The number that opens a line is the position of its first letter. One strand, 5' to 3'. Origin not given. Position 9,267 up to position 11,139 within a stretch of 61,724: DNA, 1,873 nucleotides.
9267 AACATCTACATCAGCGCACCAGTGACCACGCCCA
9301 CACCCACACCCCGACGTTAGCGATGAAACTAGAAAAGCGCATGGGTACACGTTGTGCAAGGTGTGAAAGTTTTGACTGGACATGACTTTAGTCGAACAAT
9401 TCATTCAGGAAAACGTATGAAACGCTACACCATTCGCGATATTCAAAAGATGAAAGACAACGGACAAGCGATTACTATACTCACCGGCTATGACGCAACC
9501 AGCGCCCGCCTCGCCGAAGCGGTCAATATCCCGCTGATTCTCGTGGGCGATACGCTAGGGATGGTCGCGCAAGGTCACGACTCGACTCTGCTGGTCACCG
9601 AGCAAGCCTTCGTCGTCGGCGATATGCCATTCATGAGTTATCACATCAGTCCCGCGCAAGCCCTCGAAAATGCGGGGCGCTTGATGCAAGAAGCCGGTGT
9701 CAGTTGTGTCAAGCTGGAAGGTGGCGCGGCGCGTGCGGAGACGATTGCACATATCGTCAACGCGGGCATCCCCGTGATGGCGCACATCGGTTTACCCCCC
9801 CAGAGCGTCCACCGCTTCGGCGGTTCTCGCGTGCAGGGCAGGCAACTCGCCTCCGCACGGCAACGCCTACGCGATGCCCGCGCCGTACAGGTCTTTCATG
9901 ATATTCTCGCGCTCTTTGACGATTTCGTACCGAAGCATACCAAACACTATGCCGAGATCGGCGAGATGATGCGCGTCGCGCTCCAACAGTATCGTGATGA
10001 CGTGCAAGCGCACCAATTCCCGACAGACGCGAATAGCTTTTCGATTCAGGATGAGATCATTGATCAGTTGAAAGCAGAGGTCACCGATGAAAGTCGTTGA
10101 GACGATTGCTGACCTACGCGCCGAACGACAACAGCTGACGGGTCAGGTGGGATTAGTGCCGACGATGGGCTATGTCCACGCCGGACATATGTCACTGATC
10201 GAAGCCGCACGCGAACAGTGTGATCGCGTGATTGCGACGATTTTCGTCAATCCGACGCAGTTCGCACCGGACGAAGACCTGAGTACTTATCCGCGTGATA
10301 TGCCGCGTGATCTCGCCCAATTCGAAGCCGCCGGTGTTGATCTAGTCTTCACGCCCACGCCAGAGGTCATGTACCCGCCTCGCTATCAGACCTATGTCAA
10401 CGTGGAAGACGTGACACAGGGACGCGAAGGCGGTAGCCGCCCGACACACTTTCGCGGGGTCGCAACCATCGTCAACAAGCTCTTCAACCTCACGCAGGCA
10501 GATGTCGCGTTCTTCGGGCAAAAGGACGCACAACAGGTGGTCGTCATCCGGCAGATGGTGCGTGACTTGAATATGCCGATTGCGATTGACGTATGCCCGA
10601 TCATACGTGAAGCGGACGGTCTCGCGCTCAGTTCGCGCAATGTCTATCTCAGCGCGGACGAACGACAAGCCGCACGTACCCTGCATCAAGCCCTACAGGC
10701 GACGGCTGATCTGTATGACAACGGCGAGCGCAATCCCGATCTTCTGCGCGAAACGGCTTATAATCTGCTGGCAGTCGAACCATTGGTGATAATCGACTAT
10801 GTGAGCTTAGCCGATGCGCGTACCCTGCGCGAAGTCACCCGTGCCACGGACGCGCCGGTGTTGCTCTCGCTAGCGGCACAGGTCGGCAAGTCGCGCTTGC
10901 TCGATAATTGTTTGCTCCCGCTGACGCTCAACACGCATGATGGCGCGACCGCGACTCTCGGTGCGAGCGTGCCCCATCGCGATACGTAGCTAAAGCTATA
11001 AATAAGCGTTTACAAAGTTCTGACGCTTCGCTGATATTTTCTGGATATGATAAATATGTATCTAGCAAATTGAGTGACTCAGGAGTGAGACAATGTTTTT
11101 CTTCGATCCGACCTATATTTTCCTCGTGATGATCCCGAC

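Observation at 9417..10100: panB carries an in-frame deletion of about 40 codons that removes the catalytic Glu strand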

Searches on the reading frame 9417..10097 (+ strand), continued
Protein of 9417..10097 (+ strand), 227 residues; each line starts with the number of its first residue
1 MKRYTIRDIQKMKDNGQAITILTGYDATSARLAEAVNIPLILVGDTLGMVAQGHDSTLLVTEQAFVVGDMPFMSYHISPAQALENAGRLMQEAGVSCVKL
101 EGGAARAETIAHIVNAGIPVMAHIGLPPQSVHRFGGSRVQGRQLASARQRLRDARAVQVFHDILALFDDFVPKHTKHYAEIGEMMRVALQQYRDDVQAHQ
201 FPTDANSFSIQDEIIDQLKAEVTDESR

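Call 53: search_solved_structures(query=P0002, show_alignments=5, max_evalue=1e-40)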
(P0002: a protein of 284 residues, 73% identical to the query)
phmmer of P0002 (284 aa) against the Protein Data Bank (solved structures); distinct sequences matched with E-value up to 1e-40: 5.
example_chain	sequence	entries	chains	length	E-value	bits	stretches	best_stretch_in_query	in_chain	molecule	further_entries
1oy0_A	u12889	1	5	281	4.8e-70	239.1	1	7-265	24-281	Ketopantoate hydroxymethyltransferase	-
1o66_A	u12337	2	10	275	3.2e-68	233.1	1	3-266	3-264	3-methyl-2-oxobutanoate hydroxymethyltransferase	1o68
3ez4_A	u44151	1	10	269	9.9e-68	231.5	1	5-265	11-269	3-methyl-2-oxobutanoate hydroxymethyltransferase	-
1m3u_A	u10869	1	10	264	1.2e-67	231.3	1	1-265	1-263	3-methyl-2-oxobutanoate hydroxymethyltransferase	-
3vav_A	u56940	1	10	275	1.7e-67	230.8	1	4-265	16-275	3-methyl-2-oxobutanoate hydroxymethyltransferase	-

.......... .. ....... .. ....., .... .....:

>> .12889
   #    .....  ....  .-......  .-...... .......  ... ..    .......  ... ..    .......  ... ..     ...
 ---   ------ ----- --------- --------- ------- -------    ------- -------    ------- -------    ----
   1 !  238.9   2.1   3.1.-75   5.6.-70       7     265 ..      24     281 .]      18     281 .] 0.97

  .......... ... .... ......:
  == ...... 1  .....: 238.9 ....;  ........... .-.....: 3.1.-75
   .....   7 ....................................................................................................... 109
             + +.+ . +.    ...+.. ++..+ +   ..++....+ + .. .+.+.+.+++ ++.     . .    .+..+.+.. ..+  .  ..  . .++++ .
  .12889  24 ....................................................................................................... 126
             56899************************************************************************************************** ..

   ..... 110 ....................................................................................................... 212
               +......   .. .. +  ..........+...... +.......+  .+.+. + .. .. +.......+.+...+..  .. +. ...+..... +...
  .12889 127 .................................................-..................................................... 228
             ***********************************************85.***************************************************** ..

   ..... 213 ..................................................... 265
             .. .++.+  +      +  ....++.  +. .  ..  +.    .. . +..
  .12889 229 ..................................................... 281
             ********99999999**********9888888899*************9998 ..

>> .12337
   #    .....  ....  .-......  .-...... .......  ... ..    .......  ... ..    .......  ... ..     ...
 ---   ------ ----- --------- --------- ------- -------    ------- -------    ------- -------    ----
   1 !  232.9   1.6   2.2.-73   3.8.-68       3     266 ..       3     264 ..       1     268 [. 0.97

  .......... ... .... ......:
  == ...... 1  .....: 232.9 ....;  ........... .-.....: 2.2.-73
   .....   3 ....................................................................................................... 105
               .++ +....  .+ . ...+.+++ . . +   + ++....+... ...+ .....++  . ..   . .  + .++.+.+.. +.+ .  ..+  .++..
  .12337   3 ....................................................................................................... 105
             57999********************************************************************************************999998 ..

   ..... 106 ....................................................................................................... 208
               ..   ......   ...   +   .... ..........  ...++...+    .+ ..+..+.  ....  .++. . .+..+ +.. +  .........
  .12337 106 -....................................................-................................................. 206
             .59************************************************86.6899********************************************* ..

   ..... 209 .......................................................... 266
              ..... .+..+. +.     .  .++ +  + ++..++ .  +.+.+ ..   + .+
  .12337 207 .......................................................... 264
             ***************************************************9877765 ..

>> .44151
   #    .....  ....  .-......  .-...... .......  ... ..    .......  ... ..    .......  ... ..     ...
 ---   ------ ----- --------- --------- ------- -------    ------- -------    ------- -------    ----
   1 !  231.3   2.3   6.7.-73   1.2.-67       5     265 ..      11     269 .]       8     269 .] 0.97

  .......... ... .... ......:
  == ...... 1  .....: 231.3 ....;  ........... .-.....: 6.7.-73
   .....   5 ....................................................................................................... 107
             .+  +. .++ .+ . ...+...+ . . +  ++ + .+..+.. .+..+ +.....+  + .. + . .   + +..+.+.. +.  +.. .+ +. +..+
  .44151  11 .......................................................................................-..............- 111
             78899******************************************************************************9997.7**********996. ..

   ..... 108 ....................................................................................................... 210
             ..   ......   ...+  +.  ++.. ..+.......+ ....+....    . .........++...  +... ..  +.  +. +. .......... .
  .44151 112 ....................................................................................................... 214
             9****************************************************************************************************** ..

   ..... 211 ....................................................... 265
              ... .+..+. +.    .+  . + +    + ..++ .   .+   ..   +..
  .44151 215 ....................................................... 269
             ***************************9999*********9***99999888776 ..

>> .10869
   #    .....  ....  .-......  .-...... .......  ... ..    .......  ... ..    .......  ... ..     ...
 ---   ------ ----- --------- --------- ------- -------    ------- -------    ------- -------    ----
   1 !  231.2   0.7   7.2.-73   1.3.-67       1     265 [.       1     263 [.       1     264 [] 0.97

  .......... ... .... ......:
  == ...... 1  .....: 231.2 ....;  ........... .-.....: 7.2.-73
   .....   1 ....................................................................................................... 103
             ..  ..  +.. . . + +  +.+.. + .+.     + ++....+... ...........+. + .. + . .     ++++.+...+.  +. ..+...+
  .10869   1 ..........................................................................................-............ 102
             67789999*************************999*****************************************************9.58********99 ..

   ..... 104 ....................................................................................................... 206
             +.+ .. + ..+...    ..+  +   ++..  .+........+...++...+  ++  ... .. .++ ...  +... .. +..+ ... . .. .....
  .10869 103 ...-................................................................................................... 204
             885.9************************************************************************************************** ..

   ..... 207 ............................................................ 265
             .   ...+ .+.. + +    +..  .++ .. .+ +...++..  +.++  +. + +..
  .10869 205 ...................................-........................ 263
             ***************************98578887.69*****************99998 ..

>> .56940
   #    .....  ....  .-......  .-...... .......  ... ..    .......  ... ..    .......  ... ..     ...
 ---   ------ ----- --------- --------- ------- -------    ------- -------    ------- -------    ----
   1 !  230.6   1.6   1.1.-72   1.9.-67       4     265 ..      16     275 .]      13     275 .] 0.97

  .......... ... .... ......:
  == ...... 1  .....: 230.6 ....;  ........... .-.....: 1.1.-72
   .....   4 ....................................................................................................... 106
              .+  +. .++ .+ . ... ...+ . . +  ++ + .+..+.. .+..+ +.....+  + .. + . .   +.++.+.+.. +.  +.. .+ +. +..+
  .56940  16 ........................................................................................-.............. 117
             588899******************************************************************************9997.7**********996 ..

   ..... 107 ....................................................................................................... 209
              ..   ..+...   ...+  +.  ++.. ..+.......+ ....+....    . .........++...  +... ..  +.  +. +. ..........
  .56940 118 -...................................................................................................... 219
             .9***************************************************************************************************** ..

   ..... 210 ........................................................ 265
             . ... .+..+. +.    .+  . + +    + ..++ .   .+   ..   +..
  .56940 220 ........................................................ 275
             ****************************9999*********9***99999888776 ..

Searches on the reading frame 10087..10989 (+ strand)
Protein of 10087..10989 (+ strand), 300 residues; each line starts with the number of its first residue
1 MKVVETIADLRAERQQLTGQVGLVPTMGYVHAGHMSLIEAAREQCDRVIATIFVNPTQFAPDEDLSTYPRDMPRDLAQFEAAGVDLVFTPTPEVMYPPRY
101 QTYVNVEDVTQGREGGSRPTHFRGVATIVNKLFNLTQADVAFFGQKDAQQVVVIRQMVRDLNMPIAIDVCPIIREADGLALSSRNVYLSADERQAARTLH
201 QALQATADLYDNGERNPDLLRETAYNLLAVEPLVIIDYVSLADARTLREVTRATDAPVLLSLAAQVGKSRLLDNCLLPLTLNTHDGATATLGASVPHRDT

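Call 4: search_protein_families(library=pfam, proteins=[window:10087-10986:+])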
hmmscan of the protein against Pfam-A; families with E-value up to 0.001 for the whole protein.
window:10087-10986:+ (300 aa): 1 family
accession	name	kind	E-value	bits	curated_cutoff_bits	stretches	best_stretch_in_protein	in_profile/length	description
PF02569.21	Pantoate_ligase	-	3.3e-101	338.4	20.7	1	2-275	1-267/268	Pantoate-beta-alanine ligase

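Call 37: search_protein_families(library=ncbifam, proteins=[window:10087-10986:+], max_evalue=0.01)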
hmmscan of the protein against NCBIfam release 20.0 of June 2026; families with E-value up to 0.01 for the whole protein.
window:10087-10986:+ (300 aa): 3 families
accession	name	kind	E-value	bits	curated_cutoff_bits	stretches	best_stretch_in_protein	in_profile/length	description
TIGR00018.1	panC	equivalog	3e-97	325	212.75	1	1-277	1-282/283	pantoate--beta-alanine ligase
NF010004.0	PRK13477.1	equivalog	1.3e-85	287.8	524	1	1-277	2-281/514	bifunctional pantoate--beta-alanine ligase/(d)CMP kinase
TIGR00125.1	cyt_tran_rel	domain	2.4e-08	34.1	27.7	1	24-77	5-56/65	adenylyltransferase/cytidyltransferase family protein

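Call 48: list_cluster_members(proteins=[window:10087-10986:+, window:54802-56679:+, window:37072-38796:+, window:11093-11782:+, window:7664-8506:+])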
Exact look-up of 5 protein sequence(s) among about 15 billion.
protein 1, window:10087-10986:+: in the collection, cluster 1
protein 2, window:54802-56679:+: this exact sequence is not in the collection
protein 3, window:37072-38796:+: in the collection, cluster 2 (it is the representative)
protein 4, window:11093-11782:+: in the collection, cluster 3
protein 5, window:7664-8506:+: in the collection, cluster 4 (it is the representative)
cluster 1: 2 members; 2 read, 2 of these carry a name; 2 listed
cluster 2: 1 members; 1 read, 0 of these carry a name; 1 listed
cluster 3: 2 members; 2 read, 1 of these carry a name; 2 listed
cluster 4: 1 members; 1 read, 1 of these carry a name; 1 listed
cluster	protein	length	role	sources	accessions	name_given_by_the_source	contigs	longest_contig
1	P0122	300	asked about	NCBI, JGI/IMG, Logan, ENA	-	pantoate--beta-alanine ligase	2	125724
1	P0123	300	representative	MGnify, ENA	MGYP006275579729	CR=1 FL=1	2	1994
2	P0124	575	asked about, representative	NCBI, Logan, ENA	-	-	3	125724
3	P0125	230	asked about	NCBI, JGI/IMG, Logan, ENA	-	uncharacterized protein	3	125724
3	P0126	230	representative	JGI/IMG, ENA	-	-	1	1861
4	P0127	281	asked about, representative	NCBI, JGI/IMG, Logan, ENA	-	purine-nucleoside phosphorylase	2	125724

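Call 49: find_encoding_contigs(protein=window:10087-10989:+, flank=2000, max_places=10)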
Protein window:10087-10989:+ (300 aa): 6 contigs read that carry it; 2 places shown.
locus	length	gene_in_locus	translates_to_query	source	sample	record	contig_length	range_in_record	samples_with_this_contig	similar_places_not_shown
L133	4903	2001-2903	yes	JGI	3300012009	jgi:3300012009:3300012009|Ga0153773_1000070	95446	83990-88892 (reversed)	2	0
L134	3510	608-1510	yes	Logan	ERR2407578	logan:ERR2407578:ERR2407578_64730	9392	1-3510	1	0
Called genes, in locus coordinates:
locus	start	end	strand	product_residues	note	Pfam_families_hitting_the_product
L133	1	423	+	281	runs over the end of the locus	PF01048:PNP_UDP_1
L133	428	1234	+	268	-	-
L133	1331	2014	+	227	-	PF02548:Pantoate_transf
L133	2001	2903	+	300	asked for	PF02569:Pantoate_ligase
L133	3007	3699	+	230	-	PF04298:Zn_peptidase_2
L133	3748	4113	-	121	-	PF00072:Response_reg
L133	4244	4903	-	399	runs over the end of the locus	PF00108:Thiolase_N (weak), PF08392:FAE1_CUT1_RppA (faint), PF08545:ACP_syn_III, PF08541:ACP_syn_III_C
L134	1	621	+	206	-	?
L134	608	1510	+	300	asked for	PF02569:Pantoate_ligase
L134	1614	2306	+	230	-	PF04298:Zn_peptidase_2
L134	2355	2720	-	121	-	PF00072:Response_reg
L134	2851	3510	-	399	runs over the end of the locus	PF00108:Thiolase_N (weak), PF08392:FAE1_CUT1_RppA (faint), PF08545:ACP_syn_III, PF08541:ACP_syn_III_C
